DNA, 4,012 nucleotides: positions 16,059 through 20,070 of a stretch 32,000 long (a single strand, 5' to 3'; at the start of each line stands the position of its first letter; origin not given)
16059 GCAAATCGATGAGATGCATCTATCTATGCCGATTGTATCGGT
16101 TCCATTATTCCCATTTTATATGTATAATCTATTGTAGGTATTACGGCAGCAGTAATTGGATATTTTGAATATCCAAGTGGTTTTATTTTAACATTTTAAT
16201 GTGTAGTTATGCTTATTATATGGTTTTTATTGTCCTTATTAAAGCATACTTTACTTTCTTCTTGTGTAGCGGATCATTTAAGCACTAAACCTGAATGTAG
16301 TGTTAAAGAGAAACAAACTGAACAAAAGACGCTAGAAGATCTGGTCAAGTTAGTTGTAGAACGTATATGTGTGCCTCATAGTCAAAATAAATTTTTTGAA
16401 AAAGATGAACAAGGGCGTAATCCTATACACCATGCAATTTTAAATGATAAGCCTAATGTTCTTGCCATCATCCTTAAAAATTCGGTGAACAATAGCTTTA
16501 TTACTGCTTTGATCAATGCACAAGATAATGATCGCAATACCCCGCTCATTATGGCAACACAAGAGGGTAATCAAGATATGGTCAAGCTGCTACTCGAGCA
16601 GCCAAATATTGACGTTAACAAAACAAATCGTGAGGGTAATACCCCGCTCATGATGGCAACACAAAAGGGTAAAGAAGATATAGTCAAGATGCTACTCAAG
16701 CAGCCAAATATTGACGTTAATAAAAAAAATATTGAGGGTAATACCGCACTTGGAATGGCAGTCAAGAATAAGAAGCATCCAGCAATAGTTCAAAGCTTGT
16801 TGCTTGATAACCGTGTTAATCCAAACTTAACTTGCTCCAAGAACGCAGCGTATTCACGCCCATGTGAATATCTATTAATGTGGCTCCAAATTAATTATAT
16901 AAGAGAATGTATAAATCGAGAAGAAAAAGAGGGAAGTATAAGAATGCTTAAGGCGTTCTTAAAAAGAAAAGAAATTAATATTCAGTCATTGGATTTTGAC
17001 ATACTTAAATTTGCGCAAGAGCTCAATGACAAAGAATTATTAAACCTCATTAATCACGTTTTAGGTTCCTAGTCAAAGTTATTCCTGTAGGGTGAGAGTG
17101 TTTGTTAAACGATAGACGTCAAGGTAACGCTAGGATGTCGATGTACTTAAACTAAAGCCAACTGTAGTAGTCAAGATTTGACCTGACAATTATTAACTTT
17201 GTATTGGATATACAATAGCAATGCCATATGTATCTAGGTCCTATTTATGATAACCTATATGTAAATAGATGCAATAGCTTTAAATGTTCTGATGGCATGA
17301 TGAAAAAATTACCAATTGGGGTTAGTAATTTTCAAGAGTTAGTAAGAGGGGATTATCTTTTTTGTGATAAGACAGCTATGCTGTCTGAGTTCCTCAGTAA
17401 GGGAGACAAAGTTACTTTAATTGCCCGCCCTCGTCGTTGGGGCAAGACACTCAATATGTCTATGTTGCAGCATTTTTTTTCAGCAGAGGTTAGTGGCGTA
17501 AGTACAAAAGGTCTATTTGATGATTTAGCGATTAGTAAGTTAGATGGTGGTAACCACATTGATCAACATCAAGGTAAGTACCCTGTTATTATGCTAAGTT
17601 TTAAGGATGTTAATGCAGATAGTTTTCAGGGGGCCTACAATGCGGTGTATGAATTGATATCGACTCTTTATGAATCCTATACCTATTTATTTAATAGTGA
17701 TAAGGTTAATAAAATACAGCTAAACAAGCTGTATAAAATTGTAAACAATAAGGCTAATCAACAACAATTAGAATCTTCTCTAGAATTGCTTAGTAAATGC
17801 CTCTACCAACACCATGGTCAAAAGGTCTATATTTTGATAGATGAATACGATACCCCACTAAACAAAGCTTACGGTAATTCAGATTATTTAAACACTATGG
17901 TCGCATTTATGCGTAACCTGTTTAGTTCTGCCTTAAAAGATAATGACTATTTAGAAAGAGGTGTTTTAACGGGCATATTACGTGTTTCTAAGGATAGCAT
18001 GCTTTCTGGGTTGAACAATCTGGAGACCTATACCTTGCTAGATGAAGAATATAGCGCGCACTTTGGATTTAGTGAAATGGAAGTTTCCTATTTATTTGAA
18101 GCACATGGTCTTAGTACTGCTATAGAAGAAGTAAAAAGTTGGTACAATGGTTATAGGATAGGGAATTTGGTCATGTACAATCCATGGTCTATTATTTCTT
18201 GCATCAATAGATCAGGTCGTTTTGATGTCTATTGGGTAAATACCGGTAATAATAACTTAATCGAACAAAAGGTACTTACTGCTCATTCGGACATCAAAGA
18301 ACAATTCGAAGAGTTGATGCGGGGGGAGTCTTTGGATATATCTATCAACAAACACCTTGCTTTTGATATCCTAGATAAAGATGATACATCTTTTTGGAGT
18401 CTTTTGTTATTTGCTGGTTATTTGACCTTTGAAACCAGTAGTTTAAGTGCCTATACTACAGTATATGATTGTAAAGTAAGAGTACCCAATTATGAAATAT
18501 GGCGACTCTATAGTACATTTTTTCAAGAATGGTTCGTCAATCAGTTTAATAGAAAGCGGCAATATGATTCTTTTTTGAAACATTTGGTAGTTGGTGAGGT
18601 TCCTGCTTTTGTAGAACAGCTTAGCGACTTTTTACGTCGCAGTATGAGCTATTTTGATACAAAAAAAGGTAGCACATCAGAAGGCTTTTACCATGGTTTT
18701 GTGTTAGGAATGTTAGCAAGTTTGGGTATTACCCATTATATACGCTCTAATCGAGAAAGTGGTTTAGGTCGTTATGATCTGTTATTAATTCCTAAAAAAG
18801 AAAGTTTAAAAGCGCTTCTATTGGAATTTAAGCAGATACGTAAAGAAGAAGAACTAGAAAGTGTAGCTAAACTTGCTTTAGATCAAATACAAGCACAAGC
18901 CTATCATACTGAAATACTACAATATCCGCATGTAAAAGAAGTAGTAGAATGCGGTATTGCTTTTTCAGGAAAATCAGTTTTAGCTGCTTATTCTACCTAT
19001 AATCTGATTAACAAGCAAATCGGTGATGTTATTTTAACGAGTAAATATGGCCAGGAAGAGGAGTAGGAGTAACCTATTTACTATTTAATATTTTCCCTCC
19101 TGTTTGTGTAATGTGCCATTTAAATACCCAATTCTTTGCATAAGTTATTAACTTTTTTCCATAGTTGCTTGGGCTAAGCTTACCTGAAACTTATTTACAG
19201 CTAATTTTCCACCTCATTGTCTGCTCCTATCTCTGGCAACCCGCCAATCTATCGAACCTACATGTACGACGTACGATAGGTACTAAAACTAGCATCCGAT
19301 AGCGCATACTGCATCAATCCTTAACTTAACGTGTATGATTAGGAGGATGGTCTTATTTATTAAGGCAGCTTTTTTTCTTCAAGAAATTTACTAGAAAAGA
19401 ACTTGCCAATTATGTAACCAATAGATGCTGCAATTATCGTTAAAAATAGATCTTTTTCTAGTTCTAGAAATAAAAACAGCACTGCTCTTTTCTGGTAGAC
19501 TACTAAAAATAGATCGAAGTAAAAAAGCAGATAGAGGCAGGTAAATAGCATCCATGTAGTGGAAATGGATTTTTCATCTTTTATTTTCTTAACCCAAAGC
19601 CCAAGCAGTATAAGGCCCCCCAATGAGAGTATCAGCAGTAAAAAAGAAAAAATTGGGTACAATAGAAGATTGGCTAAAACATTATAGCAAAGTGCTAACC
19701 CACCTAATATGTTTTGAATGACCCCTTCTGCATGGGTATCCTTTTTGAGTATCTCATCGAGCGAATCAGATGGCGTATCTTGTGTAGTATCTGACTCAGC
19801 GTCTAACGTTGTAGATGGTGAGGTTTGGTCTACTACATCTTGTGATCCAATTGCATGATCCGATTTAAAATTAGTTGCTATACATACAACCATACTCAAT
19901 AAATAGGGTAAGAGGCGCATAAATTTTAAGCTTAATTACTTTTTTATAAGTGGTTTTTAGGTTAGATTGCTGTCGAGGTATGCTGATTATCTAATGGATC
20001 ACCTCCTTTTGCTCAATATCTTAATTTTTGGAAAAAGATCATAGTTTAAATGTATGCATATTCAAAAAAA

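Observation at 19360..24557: Stand-alone contractile-injection-system baseplate module among housekeeping genes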

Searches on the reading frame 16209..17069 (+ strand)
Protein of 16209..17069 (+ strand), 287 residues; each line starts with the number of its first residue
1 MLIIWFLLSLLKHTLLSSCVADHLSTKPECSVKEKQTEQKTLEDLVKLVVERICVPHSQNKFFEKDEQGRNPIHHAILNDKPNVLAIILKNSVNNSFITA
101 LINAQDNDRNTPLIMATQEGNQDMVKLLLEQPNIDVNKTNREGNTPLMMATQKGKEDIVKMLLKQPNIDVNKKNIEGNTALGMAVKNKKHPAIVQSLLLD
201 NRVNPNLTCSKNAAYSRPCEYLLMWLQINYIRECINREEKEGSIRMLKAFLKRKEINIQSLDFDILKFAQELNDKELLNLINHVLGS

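Call 9: search_protein_families(library=pfam, proteins=[window:16209-17069:+], max_evalue=0.001)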
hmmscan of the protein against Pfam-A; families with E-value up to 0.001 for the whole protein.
window:16209-17069:+ (287 aa): 6 families
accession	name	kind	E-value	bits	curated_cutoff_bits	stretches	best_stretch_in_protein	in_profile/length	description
PF00023.36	Ank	-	5.1e-26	89.7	21.1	2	143-174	2-32/33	Ankyrin repeat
PF12796.13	Ank_2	-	1.1e-25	90.4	27.3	2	135-207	21-88/90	Ankyrin repeats (3 copies)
PF13637.12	Ank_4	-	1.7e-22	79.4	22.7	3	119-163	7-50/50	Ankyrin repeats (many copies)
PF13857.12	Ank_5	-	1.7e-21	76.5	27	2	129-181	3-53/56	Ankyrin repeats (many copies)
PF13606.12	Ank_3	-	9.9e-20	68.7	22.3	1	142-171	1-29/30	Ankyrin repeat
PF24521.3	Ank_KRIT1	-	5.2e-12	46.1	80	2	136-190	78-131/149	KRIT1 ankyrin-repeats domain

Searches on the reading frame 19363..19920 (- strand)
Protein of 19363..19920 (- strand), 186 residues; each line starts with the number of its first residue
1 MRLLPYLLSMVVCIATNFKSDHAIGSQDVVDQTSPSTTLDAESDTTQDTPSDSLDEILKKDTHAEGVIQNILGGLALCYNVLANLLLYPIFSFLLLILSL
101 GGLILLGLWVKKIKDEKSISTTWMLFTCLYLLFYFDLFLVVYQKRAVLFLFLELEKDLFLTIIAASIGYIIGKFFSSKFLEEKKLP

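Call 6: search_protein_families(library=pfam, proteins=[window:19363-19920:-], max_evalue=1)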
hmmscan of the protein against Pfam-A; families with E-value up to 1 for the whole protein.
window:19363-19920:- (186 aa): 0 families

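Call 7: search_protein_families(library=phrogs, proteins=[window:19363-19920:-], max_evalue=1)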
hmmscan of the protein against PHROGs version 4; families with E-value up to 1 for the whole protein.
window:19363-19920:- (186 aa): 1 family
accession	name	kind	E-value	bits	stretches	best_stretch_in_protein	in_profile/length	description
phrog_22999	-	unknown function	0.058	14.3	1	158-172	13-27/35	-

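Call 41: search_protein_families(library=ncbifam, proteins=[window:19363-19920:-], max_evalue=0.1)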
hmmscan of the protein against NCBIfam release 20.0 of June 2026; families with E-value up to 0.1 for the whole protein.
window:19363-19920:- (186 aa): 1 family
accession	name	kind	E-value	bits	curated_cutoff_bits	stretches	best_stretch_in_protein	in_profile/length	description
TIGR00361.1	ComEC_Rec2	equivalog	0.062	11.4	190.05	1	80-166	323-391/663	DNA internalization-related competence protein ComEC/Rec2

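Call 58: search_protein_representatives(protein=window:19363-19920:-)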
Query: 186 residues. Proteins with E-value up to 0.001 (for the whole library): 31; up to 1e-10: 22; up to 1e-30: 5. The best 31 are listed.
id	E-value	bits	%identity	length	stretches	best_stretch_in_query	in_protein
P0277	1.4e-59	217.4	66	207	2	38-186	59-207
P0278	9.6e-55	201.6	62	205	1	37-186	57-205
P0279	8.4e-52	192.0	66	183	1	47-186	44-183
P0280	2.7e-47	177.4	59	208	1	32-186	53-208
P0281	1.3e-40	155.5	57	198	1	53-186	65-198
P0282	2.2e-24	102.8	46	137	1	54-186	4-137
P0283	3.7e-24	102.0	39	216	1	40-186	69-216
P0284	1.8e-22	96.5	45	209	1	47-186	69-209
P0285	5.5e-21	91.7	60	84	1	105-186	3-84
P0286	6.9e-21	91.3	46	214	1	63-186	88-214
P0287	9.4e-20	87.6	37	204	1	50-186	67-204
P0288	1.6e-19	86.9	33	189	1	32-186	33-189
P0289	1.7e-18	83.5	30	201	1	31-186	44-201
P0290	2.1e-18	83.3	31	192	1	4-186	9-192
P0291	2.2e-18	83.2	35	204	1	51-186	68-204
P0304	2.7e-06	43.8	25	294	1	53-186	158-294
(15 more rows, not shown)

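Call 59: find_encoding_contigs(protein=P0304, flank=8000, max_places=2)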
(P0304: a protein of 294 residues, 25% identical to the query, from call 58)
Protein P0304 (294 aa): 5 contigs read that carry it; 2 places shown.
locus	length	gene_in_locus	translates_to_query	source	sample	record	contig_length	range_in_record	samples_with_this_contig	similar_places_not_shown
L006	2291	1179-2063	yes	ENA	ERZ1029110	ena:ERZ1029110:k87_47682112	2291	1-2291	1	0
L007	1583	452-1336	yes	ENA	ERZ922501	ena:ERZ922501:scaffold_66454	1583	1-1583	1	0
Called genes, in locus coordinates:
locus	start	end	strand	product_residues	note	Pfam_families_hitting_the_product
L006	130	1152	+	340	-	PF02618:YceG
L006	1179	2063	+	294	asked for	-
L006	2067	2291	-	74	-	?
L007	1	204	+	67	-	?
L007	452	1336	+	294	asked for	-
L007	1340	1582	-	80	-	?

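Call 78: predict_structure(alignment_id=A6)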
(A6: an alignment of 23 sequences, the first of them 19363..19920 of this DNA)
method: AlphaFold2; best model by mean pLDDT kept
length: 186 residues; sequences in the alignment: 23
mean_pLDDT: 73.6   pTM: 0.41
mean pLDDT of the five models: 73.6, 72.6, 72.0, 71.3, 70.3
residues with pLDDT >= 90: 42; 70-90: 74; 50-70: 43; < 50: 27
segments of 3 or more residues with pLDDT < 50: 25-49
pLDDT, mean of each block of 10 residues (from residue 1): 81 76 47 40 42 59 66 85 83 92 95 93 91 86 61 70 88 77 58
secondary structure, 60 per line:
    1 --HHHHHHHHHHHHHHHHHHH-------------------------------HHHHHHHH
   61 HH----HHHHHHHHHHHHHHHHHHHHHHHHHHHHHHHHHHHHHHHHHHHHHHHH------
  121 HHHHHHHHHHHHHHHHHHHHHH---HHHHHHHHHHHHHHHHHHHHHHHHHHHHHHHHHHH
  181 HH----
elements in order: H3-21 H53-62 H67-114 H121-142 H146-182
